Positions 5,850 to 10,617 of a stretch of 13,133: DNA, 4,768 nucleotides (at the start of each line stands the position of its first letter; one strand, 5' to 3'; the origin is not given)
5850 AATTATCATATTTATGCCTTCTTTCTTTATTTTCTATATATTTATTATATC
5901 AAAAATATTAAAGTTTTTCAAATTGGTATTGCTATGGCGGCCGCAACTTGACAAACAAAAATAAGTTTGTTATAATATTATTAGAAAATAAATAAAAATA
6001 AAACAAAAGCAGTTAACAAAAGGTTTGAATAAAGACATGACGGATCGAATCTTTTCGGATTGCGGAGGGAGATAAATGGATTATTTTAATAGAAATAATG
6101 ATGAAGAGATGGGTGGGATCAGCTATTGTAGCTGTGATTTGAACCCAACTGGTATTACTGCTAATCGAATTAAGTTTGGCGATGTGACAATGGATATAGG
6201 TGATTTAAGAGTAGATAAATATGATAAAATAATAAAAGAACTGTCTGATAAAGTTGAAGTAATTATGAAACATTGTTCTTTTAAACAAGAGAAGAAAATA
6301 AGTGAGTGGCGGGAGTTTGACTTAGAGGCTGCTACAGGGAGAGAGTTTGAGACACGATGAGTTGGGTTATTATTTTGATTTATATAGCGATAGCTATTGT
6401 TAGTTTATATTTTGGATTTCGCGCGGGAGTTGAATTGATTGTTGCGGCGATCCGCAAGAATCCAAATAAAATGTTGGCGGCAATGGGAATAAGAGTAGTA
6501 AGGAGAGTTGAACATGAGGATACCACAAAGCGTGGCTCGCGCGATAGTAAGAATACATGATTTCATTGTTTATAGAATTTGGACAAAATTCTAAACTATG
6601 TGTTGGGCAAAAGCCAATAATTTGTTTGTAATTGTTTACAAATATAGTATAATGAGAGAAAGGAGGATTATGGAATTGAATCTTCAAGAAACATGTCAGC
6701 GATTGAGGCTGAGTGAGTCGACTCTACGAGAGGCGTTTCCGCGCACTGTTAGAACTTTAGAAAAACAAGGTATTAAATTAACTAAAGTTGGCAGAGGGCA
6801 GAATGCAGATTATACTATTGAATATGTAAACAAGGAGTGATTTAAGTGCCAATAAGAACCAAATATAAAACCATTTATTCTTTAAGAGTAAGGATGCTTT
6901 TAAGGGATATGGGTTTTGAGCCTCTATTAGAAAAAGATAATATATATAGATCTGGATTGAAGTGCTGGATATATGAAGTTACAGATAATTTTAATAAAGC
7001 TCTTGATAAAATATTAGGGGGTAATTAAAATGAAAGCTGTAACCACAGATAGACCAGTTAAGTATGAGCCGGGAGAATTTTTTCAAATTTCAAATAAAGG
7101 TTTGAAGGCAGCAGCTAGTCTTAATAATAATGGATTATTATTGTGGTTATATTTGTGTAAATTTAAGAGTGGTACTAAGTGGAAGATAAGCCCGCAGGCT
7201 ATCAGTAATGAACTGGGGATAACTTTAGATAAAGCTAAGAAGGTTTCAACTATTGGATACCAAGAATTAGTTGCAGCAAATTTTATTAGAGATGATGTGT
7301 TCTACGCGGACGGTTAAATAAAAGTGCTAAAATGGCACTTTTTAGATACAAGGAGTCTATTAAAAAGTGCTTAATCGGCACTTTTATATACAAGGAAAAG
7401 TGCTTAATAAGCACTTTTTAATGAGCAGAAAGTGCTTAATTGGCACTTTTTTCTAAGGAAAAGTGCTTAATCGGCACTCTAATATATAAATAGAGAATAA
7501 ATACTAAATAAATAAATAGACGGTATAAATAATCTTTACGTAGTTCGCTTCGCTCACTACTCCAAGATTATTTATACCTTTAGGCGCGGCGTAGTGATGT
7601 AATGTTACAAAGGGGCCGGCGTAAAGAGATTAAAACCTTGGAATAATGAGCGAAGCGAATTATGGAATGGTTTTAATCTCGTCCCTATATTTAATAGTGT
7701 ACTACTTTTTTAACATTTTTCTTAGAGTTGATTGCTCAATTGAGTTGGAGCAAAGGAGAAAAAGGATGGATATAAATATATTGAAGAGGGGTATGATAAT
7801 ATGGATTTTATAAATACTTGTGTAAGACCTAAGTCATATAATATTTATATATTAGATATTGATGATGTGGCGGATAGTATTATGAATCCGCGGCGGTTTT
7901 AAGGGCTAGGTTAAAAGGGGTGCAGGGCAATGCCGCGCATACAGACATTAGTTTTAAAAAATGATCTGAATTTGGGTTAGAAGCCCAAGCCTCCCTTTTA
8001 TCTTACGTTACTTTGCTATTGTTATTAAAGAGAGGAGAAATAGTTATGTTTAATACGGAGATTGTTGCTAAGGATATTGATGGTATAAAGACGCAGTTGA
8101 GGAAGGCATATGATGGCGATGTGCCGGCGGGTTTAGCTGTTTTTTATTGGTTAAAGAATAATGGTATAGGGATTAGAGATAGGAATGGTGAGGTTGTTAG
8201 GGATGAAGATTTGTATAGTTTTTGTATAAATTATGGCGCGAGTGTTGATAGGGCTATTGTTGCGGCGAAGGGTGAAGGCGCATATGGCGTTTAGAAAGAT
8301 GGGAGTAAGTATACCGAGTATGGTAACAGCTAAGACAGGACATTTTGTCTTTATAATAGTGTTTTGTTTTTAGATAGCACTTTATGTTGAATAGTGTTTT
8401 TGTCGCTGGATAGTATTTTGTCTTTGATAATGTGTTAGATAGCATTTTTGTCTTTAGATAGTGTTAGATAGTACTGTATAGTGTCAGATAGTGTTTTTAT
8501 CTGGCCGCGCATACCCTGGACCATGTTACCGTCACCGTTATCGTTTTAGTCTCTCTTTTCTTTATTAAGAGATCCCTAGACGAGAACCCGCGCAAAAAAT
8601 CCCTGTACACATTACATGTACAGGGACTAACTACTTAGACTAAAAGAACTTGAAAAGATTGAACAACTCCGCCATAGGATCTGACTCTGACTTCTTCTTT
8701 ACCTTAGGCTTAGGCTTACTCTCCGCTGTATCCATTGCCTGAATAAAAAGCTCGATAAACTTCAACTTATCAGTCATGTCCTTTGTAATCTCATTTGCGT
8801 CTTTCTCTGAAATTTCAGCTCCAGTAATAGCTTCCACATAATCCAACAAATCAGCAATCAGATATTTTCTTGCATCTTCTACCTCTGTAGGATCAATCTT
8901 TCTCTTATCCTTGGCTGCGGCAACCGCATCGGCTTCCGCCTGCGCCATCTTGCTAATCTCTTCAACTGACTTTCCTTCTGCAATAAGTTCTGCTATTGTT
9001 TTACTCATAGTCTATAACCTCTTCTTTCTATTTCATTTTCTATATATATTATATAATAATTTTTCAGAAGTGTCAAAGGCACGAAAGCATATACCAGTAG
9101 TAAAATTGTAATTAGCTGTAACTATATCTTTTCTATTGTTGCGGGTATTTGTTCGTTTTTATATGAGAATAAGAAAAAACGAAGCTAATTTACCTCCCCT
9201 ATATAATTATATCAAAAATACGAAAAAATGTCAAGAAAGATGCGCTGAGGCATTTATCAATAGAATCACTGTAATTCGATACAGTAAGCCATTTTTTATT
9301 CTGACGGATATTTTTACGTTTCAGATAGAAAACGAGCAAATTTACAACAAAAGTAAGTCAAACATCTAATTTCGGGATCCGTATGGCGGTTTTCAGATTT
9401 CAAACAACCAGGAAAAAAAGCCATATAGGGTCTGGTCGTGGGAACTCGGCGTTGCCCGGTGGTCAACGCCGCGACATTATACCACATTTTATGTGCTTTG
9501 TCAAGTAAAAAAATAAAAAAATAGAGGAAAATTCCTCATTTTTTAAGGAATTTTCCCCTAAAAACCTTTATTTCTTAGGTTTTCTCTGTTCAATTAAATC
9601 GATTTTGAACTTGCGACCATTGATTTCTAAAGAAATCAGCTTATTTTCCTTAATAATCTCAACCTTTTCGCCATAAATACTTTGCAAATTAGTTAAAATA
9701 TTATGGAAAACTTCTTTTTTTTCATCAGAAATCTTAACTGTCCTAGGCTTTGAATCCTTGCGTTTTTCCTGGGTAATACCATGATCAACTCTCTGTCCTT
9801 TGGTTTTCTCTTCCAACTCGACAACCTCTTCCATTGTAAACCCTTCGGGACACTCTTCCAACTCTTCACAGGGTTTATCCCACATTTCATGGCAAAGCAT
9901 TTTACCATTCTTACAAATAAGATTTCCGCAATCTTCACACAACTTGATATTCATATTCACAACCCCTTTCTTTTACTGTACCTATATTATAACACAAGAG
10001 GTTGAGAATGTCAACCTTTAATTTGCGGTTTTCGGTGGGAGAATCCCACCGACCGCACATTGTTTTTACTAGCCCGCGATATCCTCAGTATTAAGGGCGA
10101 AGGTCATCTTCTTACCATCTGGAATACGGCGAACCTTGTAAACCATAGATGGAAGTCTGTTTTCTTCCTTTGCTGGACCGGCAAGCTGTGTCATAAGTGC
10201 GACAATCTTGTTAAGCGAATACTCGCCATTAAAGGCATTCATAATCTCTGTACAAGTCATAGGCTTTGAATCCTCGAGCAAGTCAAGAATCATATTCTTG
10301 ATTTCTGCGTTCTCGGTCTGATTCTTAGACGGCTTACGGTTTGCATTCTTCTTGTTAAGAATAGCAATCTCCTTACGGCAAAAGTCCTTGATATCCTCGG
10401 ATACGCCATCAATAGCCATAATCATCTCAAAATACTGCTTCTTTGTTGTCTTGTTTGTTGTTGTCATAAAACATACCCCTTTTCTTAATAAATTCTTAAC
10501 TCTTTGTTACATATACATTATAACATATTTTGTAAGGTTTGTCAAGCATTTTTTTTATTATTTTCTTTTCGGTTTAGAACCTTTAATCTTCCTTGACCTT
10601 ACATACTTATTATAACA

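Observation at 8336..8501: Helically phased 10-bp repeat array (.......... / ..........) at a convergent gene junction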

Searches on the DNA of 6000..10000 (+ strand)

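Call 31: search_dna_similar(query=window:6000-10000:+, collection=phages, mode=distant, max_rows=15)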
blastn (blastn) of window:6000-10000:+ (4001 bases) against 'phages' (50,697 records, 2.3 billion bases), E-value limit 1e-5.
No match.

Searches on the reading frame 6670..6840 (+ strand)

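Call 43: search_protein_families(library=pfam, proteins=[window:6670-6840:+], max_evalue=5)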
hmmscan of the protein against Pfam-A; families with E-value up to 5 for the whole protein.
window:6670-6840:+ (56 aa): 5 families
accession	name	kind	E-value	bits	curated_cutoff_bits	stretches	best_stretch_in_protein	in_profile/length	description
PF00376.29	MerR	-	0.01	16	28.2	1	24-45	13-33/38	MerR family regulatory protein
PF05043.19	Mga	-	0.047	14.7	21.1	1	2-39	30-67/87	Mga helix-turn-helix domain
PF08280.17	HTH_Mga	-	0.057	13.9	23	1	2-21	19-38/59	M protein trans-acting positive regulator (MGA) HTH domain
PF12728.13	HTH_17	-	0.068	13.9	27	1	3-21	2-20/51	Helix-turn-helix domain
PF10865.14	DUF2703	-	0.12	12.9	23.6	1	6-37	12-43/120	Domain of unknown function (DUF2703)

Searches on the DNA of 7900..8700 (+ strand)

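Call 4: search_dna_similar(query=window:7900-8700:+, collection=phages, mode=near, max_rows=30)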
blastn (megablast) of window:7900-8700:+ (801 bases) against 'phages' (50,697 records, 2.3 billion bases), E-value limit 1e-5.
No match.

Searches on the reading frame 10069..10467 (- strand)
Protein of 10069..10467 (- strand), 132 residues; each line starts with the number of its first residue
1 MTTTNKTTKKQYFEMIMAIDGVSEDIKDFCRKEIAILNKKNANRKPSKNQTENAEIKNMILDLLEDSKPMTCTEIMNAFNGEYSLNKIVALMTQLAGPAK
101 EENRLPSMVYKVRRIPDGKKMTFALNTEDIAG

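Call 10: search_protein_families(library=phrogs, proteins=[window:10069-10467:-], max_evalue=0.01)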
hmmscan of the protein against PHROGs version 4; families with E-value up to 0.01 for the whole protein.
window:10069-10467:- (132 aa): 2 families
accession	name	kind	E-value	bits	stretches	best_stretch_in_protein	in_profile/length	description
phrog_19455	-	unknown function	0.0011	20.2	1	6-97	8-108/138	-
phrog_10961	-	unknown function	0.0086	17.4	0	12-34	47-69/72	-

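Call 11: search_protein_families(library=pfam, proteins=[window:10069-10467:-], max_evalue=0.01)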
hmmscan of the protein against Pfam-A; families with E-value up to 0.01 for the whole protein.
window:10069-10467:- (132 aa): 0 families

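Call 43: search_protein_families(library=pfam, proteins=[window:10069-10467:-], max_evalue=5)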
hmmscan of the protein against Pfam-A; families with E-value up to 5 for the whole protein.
window:10069-10467:- (132 aa): 3 families
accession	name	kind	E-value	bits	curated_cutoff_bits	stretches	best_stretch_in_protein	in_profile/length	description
PF11855.13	DUF3375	-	0.068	12.5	28.6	1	41-124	384-468/474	Protein of unknown function (DUF3375)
PF03074.21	GCS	-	0.074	12.8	25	1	12-106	225-320/372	Glutamate-cysteine ligase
PF07870.16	DUF1657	-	1.3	9.4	27.7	0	2-27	21-46/49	Protein of unknown function (DUF1657)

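Call 123: find_encoding_contigs(protein=window:10069-10467:-, flank=3000, max_places=10)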
Protein window:10069-10467:- (132 aa): 11 contigs read that carry it; 7 places shown.
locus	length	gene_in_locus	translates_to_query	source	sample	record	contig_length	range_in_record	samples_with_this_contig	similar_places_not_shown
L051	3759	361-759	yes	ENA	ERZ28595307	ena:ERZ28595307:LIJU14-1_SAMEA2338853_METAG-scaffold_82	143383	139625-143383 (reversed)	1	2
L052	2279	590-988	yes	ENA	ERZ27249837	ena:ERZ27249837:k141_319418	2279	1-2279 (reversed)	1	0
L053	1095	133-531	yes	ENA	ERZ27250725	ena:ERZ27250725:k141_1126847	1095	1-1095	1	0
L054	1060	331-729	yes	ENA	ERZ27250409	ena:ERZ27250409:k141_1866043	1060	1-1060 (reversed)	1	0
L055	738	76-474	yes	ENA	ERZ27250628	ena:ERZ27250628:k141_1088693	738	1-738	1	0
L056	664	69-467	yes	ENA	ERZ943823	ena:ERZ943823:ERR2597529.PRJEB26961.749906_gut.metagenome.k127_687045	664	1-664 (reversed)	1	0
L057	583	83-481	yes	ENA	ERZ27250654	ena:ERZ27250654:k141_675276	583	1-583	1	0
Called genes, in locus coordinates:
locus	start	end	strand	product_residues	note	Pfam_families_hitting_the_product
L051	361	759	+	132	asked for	-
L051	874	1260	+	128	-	-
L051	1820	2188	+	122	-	-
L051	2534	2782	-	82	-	-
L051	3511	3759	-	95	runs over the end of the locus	-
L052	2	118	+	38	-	?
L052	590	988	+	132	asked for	-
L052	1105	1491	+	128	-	-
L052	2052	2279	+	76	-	?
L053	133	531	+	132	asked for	-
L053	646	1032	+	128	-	-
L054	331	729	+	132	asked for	-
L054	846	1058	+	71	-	?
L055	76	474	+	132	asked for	-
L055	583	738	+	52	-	?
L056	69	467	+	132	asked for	-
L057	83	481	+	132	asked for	-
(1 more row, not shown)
